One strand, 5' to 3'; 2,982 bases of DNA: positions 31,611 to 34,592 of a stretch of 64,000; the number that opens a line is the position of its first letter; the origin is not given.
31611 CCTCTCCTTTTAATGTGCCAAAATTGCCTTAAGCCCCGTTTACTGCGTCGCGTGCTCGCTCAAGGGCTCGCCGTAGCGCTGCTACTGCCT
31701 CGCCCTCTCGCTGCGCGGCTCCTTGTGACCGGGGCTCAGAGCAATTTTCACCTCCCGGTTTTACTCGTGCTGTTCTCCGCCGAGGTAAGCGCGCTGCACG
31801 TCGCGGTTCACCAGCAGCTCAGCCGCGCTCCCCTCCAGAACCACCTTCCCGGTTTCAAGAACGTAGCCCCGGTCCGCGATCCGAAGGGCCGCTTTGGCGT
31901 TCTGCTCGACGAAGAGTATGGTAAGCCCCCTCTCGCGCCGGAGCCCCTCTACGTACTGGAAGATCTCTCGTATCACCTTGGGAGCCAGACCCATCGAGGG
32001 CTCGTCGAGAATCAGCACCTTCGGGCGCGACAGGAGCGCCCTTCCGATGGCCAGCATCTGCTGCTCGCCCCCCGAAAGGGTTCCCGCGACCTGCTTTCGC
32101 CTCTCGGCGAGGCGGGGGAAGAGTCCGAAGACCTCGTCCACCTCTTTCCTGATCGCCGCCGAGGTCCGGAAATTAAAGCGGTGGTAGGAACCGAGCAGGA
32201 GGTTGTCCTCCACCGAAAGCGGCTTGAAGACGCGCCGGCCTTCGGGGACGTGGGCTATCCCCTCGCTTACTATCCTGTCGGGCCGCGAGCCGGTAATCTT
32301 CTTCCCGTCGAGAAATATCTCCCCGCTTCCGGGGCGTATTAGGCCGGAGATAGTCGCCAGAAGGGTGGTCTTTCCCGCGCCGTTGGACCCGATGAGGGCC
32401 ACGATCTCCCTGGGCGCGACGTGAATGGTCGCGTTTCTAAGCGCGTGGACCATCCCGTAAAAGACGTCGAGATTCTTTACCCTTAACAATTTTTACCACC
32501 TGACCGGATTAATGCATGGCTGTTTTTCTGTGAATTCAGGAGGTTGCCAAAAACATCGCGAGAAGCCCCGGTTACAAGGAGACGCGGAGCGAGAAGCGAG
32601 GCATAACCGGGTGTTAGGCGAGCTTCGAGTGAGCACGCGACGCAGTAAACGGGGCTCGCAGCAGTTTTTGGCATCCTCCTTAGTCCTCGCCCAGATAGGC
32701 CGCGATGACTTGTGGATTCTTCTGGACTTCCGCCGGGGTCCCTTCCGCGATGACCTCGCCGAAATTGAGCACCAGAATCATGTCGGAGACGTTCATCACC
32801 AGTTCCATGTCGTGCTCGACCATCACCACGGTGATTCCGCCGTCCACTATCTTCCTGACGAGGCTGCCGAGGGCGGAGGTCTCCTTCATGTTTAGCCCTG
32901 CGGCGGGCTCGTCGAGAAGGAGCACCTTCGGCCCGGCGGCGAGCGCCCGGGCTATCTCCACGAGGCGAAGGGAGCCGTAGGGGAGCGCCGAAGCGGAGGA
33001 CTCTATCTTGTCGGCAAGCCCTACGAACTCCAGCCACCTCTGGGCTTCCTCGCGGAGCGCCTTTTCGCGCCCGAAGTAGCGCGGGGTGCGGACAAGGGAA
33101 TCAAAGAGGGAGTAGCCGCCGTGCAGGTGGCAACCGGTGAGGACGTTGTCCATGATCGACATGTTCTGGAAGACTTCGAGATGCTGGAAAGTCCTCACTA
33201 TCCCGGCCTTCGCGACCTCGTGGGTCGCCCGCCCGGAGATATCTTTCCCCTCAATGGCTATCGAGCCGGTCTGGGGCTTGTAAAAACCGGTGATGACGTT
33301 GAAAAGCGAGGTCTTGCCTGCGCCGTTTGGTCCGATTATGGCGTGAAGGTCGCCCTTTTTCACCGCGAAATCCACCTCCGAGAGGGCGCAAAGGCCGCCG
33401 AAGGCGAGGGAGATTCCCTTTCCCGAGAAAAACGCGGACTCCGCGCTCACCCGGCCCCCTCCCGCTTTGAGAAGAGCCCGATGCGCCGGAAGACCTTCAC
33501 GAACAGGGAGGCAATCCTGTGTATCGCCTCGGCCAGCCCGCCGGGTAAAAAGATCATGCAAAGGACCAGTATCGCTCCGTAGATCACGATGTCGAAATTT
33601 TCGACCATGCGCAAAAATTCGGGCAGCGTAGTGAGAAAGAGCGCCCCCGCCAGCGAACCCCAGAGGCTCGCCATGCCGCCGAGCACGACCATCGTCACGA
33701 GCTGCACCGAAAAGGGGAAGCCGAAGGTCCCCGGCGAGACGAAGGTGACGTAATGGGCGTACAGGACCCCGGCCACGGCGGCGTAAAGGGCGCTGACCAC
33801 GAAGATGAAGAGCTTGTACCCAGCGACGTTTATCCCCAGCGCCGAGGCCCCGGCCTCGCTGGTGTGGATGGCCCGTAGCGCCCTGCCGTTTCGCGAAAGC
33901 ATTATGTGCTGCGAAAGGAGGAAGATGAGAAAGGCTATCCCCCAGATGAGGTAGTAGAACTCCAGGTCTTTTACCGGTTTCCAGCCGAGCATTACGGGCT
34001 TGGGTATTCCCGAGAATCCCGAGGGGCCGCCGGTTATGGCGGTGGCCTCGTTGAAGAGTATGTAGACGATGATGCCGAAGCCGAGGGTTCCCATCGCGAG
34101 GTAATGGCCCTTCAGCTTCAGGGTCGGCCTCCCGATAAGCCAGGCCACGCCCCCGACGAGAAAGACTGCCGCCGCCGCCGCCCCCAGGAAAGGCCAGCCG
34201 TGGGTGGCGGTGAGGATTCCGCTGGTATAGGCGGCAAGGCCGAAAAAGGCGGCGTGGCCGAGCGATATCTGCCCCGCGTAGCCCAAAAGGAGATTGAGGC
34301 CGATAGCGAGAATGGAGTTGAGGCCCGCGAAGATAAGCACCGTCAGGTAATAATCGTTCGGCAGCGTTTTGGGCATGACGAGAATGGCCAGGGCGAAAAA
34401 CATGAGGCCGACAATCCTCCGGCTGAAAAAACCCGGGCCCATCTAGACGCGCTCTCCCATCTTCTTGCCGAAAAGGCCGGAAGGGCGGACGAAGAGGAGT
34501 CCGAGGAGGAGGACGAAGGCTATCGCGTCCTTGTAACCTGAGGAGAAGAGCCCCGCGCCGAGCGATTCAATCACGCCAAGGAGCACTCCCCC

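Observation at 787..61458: Dispersed hairpin-forming intergenic repeat family: one conserved core inside three different self-complementary arm types, usually docked 2-11 nt after a stop codon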

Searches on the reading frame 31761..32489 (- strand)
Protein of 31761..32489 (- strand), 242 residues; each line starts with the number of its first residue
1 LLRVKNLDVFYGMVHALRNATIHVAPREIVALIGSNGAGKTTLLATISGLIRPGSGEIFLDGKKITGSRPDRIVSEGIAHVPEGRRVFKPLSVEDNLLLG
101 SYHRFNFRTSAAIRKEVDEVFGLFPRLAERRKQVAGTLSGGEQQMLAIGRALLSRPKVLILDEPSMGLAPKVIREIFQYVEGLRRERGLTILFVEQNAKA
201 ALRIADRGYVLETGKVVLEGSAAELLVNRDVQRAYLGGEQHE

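Call 18: search_protein_families(library=pfam, proteins=[window:31761-32489:-])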
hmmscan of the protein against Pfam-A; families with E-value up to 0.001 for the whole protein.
window:31761-32489:- (242 aa): 4 families
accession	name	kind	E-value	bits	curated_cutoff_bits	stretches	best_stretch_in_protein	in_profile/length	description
PF00005.33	ABC_tran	-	1.8e-30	106.7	25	1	17-165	1-136/137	ABC transporter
PF13304.12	AAA_21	-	5.2e-13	50.2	27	2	90-192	155-294/304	AAA domain, putative AbiEii toxin, Type IV TA system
PF13555.12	AAA_29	-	8.4e-05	22.7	27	1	18-54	13-49/61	P-loop containing region of AAA domain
PF12399.14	BCA_ABC_TP_C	-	0.00016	21.6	25.5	1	216-239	2-25/27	Branched-chain amino acid ATP-binding cassette transporter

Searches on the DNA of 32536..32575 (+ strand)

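Call 109: search_dna_similar(query=window:32536-32575:+, collection=plasmids, mode=distant, max_evalue=10, max_rows=15)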
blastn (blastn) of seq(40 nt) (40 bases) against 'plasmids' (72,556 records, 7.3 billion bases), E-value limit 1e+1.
Records with a match: 10; places in all: 10; records where one place covers at least 80% of the query: 0.
Best place of each record, by identity: >=99% 1; 90-95% 9.
By first word of the organism name: Paracoccus 4; Ensifer 3; Rahnella 1; Bacillus 1; Aeromonas 1.
By predicted mobility (MOB-suite, as given by PLSDB): non-mobilizable 8; conjugative 2.
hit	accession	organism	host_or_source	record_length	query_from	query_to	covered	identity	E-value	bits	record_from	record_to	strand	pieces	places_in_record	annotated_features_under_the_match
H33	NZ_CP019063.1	Rahnella sikkimica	bacteria,soil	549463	1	24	60%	91.7%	2e+0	36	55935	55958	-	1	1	(S)-acetoin forming diacetyl reductase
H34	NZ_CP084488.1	Ensifer adhaerens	cellculture,soil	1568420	8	31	60%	91.7%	2e+0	36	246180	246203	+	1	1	none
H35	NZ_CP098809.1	Ensifer adhaerens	whole organism,soil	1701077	8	31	60%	91.7%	2e+0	36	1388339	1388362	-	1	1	none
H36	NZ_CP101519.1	Ensifer adhaerens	cell cuture,rhizosphere soil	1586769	8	31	60%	91.7%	2e+0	36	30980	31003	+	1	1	none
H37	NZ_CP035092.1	Paracoccus denitrificans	Homo sapiens,cell culture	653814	1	23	57%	91.3%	6e+0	34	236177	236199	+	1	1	hydantoinase/oxoprolinase family protein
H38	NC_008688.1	Paracoccus denitrificans PD1222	-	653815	1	23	57%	91.3%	6e+0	34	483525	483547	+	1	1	hydantoinase/oxoprolinase family protein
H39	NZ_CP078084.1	Bacillus tropicus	Cell culture,soil sample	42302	11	33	57%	91.3%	6e+0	34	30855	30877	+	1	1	phage tail tape measure protein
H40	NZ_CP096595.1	Paracoccus denitrificans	mixed culture,activated sludge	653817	1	23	57%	91.3%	6e+0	34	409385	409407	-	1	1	hydantoinase/oxoprolinase family protein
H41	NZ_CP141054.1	Paracoccus denitrificans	-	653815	1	23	57%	91.3%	6e+0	34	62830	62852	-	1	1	hydantoinase/oxoprolinase family protein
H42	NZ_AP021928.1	Aeromonas caviae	-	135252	3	22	50%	100.0%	5e-1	37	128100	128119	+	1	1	LPD29 domain-containing protein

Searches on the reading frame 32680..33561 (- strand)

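Call 18: search_protein_families(library=pfam, proteins=[window:32680-33561:-])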
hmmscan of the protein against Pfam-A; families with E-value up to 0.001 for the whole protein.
window:32680-33561:- (293 aa): 5 families
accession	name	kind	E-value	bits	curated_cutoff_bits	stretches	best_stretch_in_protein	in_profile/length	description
PF00005.33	ABC_tran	-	3.2e-30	106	25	1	60-220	1-136/137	ABC transporter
PF12399.14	BCA_ABC_TP_C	-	2.3e-14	53.1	25.5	1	269-293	1-25/27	Branched-chain amino acid ATP-binding cassette transporter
PF13304.12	AAA_21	-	6.1e-08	33.5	27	0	72-90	1-19/304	AAA domain, putative AbiEii toxin, Type IV TA system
PF13514.12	AAA_27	-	0.00036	20.6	22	1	59-91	15-47/206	AAA domain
PF13476.12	AAA_23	-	0.00053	21.1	27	1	62-91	14-40/201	AAA domain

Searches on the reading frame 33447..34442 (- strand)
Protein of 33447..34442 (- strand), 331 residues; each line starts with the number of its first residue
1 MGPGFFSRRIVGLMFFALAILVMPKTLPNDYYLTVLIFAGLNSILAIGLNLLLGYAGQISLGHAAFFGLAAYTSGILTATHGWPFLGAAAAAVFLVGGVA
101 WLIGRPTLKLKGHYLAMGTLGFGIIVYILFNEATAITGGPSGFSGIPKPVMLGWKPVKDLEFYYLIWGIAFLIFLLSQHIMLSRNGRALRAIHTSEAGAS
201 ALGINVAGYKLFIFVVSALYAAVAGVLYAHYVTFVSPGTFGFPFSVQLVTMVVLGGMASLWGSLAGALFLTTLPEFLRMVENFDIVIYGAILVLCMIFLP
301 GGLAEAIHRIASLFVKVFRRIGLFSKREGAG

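Call 19: search_protein_families(library=pfam, proteins=[window:33447-34442:-])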
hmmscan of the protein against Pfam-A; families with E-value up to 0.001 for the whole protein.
window:33447-34442:- (331 aa): 1 family
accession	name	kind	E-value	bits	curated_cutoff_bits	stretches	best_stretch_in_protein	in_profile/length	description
PF02653.21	BPD_transp_2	-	9.4e-39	133.6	26.8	1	32-294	2-267/269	Branched-chain amino acid transport system / permease component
